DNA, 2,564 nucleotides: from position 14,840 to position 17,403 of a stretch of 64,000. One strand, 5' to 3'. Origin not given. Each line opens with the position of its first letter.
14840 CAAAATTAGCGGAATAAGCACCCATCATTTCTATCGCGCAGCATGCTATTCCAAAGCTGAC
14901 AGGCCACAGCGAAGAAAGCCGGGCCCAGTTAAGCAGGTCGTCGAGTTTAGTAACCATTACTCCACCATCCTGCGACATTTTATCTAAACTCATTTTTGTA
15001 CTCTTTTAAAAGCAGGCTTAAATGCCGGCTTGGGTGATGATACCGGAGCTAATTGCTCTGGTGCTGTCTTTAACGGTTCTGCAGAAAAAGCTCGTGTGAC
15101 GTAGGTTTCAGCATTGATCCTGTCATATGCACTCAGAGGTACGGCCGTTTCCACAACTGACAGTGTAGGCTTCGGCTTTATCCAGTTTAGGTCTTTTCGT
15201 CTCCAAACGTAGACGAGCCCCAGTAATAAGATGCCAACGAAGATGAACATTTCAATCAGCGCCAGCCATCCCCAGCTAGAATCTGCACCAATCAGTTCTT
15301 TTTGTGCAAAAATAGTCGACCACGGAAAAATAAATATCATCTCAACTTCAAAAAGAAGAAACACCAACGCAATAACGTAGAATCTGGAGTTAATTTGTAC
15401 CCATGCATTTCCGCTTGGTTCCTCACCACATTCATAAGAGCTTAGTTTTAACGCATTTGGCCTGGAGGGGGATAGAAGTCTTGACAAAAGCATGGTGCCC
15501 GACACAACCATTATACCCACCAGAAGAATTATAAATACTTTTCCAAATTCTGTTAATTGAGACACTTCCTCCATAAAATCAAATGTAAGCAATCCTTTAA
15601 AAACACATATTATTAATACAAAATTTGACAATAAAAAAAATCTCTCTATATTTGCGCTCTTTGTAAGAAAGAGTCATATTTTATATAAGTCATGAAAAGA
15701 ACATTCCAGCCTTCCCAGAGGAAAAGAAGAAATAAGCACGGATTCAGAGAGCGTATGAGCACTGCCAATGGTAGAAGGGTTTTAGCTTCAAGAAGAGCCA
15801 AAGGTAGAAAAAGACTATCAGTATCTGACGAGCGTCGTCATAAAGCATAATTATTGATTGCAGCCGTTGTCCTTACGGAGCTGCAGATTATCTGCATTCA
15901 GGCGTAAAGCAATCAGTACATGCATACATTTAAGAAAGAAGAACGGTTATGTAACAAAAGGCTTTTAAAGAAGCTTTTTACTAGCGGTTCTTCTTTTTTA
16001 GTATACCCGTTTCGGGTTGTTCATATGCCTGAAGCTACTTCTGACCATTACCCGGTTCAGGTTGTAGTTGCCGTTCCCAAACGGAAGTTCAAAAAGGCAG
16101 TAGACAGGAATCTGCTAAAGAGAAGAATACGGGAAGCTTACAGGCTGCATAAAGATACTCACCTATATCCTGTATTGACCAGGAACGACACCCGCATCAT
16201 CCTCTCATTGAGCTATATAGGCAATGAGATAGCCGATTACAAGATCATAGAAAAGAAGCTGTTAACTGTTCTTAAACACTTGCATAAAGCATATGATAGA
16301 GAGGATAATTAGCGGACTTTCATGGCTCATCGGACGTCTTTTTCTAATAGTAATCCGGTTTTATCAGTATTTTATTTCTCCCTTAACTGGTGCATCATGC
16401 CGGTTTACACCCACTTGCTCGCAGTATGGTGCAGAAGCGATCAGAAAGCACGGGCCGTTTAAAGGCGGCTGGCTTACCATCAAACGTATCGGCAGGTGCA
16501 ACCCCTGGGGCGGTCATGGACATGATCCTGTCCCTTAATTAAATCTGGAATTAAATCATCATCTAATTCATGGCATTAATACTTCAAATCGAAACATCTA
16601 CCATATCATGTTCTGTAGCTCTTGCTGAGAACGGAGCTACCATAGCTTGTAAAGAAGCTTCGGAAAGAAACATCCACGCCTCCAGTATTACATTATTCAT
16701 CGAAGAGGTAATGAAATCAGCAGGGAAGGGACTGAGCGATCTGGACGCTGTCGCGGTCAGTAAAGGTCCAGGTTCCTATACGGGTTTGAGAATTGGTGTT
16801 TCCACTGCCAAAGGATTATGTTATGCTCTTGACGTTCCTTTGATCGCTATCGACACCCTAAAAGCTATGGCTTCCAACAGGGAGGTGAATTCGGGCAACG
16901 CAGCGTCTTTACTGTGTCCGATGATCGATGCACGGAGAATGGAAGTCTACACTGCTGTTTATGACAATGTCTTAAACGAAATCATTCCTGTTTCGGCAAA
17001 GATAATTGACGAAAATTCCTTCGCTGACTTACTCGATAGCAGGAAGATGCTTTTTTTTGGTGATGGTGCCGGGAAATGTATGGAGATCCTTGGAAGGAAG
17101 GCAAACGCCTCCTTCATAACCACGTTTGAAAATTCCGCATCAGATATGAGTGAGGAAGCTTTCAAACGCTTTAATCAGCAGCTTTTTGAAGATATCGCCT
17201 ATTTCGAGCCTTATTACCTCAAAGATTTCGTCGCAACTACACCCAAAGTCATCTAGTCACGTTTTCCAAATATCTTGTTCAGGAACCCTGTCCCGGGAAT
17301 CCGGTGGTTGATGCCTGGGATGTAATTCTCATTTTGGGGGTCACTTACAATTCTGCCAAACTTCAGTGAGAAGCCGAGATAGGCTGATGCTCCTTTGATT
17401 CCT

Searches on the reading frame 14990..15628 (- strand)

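Call 82: search_protein_families(library=pfam, proteins=[window:14990-15628:-], max_evalue=0.00001)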
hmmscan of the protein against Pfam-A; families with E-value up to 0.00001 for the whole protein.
window:14990-15628:- (212 aa): 1 family
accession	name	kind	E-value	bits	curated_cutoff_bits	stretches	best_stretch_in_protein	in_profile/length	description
PF00507.24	Oxidored_q4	-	5.7e-33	113.5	23.3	1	45-149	4-99/99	NADH-ubiquinone/plastoquinone oxidoreductase, chain 3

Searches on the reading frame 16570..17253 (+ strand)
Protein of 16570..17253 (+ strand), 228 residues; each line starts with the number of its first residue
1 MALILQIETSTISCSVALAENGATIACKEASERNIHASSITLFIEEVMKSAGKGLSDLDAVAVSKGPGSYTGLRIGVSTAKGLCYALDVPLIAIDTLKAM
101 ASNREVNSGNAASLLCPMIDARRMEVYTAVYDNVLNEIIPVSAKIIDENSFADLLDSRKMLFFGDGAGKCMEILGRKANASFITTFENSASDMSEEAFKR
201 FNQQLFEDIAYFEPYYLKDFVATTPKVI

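Call 82: search_protein_families(library=pfam, proteins=[window:16570-17253:+], max_evalue=0.00001)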
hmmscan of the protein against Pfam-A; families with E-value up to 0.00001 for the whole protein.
window:16570-17253:+ (228 aa): 1 family
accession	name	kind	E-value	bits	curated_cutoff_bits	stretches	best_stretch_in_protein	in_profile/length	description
PF00814.31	TsaD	-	1.4e-29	104.1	24.8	1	36-147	29-142/264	tRNA N6-adenosine threonylcarbamoyltransferase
